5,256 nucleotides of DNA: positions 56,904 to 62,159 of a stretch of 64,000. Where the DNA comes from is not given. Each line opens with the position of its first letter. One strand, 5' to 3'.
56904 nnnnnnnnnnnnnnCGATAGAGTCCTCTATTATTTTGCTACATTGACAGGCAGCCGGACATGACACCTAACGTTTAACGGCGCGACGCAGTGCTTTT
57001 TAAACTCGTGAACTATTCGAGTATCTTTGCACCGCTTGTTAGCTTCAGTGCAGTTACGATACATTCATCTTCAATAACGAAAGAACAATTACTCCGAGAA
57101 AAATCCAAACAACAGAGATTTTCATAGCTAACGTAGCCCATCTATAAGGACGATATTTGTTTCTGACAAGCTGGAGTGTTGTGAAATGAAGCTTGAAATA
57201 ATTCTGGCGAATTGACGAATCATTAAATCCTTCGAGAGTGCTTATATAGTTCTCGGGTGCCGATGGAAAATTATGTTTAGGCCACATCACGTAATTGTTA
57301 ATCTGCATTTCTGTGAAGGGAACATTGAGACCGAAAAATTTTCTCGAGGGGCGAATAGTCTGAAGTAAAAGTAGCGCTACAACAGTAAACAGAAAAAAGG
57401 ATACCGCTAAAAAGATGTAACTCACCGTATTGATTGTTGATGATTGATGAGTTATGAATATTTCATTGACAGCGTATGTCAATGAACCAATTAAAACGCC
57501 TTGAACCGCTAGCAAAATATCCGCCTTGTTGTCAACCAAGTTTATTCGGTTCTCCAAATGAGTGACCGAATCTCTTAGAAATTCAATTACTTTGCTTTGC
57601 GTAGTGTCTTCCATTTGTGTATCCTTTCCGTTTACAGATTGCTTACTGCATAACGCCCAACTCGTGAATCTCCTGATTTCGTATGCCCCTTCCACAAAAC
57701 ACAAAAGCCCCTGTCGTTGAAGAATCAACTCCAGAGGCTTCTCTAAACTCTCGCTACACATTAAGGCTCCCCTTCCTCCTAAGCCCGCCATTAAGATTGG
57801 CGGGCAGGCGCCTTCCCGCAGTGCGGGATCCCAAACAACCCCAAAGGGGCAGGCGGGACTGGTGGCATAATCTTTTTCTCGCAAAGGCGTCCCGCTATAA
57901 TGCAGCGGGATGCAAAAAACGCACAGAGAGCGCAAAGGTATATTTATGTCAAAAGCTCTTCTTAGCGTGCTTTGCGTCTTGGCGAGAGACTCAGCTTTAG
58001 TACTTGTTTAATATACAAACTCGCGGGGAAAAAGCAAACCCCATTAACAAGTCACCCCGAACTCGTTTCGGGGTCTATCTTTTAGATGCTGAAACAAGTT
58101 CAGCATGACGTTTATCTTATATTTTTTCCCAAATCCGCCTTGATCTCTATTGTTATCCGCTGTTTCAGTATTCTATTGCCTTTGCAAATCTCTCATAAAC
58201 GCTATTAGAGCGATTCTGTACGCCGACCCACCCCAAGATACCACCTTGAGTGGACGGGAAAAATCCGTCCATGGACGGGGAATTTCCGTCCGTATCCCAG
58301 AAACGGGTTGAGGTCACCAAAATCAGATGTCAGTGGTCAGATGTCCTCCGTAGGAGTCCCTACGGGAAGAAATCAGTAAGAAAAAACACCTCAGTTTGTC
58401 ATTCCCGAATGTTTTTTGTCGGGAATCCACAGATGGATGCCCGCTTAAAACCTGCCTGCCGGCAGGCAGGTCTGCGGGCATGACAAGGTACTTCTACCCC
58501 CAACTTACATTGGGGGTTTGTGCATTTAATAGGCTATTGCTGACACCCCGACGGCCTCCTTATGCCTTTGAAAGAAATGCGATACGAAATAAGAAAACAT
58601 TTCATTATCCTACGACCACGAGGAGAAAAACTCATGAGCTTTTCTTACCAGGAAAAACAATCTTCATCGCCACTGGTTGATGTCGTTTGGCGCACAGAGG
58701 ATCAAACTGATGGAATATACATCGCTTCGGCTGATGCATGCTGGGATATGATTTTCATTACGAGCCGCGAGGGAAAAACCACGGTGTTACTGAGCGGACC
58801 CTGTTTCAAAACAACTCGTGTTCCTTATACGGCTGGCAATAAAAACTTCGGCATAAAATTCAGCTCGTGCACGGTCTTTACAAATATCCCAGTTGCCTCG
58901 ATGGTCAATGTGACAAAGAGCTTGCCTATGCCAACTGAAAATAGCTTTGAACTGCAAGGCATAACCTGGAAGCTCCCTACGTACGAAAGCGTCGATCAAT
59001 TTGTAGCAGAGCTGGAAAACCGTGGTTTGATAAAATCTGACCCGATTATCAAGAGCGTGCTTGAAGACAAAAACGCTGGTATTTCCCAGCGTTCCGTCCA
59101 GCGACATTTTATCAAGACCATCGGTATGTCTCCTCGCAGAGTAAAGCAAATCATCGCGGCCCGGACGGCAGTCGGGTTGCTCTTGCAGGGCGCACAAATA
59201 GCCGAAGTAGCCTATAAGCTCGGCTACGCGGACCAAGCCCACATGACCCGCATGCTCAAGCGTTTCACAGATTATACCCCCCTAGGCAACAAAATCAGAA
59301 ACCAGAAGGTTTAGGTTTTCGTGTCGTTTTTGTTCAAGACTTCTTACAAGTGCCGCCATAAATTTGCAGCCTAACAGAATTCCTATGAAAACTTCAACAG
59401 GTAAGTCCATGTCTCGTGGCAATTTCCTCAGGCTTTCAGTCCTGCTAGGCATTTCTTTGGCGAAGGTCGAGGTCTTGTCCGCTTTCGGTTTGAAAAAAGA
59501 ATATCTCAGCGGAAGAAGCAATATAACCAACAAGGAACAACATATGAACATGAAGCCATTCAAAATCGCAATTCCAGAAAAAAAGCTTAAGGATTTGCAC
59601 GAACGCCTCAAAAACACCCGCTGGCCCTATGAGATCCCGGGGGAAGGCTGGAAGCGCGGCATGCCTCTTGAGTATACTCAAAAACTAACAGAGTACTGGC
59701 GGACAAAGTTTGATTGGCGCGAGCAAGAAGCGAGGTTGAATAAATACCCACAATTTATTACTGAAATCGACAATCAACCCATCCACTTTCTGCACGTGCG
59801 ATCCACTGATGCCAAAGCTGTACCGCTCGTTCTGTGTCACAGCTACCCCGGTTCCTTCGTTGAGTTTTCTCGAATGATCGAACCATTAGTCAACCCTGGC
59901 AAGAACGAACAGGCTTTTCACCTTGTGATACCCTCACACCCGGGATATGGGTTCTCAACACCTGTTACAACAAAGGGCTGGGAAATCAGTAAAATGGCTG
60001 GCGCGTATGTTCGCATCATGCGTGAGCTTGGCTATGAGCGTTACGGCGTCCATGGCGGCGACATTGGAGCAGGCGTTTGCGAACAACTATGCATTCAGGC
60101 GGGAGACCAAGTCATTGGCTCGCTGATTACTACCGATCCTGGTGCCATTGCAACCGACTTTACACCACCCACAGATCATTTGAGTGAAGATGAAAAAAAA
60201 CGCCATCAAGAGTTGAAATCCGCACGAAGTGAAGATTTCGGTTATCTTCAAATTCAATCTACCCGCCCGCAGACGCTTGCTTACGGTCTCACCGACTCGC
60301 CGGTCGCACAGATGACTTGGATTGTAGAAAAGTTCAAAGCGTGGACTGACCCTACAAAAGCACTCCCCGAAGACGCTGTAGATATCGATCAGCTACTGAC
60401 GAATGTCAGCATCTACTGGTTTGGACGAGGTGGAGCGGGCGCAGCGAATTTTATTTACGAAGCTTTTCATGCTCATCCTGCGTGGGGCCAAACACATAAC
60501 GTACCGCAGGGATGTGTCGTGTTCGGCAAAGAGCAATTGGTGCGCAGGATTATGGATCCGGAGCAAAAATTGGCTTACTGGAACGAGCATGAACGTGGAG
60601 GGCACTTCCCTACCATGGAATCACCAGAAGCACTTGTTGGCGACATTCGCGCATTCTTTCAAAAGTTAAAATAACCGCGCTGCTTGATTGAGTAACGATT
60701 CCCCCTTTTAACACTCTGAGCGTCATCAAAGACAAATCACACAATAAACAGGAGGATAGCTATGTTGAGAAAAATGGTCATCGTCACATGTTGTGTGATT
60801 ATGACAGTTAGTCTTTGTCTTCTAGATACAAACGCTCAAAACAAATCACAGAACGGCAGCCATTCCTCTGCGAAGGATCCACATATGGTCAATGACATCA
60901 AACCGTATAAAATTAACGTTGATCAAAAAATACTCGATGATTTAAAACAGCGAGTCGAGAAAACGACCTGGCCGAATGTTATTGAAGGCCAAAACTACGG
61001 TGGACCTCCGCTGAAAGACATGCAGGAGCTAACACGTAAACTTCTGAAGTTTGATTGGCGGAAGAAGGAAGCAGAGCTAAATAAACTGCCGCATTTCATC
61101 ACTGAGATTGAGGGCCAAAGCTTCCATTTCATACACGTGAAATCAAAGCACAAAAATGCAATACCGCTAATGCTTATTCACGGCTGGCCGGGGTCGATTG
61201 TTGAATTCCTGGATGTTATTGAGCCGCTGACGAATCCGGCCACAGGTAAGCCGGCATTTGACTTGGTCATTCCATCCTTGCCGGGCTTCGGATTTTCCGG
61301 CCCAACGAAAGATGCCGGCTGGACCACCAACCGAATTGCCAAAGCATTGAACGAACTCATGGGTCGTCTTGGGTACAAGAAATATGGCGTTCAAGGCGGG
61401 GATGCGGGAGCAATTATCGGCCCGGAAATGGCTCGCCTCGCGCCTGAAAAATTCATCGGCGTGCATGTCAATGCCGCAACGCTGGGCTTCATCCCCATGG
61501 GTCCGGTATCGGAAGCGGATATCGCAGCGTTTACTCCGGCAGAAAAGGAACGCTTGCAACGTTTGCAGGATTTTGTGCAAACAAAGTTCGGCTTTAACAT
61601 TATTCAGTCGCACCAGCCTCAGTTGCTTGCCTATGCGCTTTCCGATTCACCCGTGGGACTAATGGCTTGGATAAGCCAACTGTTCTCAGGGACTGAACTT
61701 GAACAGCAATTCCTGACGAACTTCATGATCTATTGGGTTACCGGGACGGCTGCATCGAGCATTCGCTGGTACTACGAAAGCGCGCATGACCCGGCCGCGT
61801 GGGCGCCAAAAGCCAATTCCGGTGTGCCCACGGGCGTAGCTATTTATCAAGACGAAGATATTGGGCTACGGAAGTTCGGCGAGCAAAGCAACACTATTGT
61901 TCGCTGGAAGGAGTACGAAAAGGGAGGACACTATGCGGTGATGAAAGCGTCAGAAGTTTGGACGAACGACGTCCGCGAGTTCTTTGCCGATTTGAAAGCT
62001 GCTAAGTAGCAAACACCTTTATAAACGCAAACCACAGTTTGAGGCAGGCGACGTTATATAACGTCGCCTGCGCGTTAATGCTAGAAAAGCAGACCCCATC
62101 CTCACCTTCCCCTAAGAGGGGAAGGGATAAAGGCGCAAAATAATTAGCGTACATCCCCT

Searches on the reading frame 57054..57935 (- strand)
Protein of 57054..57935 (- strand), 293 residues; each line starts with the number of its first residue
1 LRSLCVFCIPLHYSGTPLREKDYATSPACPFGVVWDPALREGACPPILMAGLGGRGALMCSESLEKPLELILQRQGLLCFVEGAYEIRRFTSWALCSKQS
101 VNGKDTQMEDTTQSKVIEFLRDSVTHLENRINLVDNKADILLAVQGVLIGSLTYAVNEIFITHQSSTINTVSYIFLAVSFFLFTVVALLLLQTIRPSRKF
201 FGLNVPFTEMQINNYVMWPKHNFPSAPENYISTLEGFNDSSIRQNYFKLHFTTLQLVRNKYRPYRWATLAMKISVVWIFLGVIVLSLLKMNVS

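Call 85: search_protein_families(library=pfam, proteins=[window:57054-57935:-], max_evalue=0.01)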
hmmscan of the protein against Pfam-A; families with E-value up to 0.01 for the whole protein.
window:57054-57935:- (293 aa): 0 families

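Call 86: search_protein_families(library=padloc, proteins=[window:57054-57935:-], max_evalue=0.001)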
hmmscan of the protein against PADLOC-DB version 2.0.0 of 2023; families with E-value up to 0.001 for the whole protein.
window:57054-57935:- (293 aa): 3 families
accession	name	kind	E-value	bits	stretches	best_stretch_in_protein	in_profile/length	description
PDLC02364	PycTM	-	1.7e-11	42.7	1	115-289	4-153/160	-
PDLC02365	PycTM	-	5.2e-11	41.1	1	117-287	2-162/165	-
PDLC02363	PycTM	-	1.8e-05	22.7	1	114-197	3-79/154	-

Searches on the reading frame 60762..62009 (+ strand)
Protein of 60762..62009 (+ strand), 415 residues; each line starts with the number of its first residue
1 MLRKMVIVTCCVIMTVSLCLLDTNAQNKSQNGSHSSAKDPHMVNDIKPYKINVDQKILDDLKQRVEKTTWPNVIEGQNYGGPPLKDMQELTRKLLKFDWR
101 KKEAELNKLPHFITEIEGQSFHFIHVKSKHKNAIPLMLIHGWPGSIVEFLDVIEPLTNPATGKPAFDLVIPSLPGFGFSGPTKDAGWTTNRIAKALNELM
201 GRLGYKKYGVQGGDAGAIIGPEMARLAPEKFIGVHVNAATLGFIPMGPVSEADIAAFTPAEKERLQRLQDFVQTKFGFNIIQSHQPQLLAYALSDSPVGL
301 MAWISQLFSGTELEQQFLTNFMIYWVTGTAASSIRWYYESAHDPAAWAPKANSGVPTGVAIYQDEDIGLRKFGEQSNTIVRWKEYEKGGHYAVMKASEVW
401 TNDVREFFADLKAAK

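Call 85: search_protein_families(library=pfam, proteins=[window:60762-62009:+], max_evalue=0.01)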
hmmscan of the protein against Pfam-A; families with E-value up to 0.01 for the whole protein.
window:60762-62009:+ (415 aa): 3 families
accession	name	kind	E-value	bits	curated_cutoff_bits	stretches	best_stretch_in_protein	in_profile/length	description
PF06441.18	EHN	-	4e-34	117.5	22.8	1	46-149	1-107/107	Epoxide hydrolase N terminus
PF00561.26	Abhydrolase_1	-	8.7e-13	48.9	25.8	1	135-256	2-128/245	alpha/beta hydrolase fold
PF12697.13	Abhydrolase_6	-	0.00065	20.9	26.3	1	138-390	3-204/217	Alpha/beta hydrolase family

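Call 86: search_protein_families(library=padloc, proteins=[window:60762-62009:+], max_evalue=0.001)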
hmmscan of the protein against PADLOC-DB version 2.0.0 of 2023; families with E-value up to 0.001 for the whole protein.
window:60762-62009:+ (415 aa): 0 families
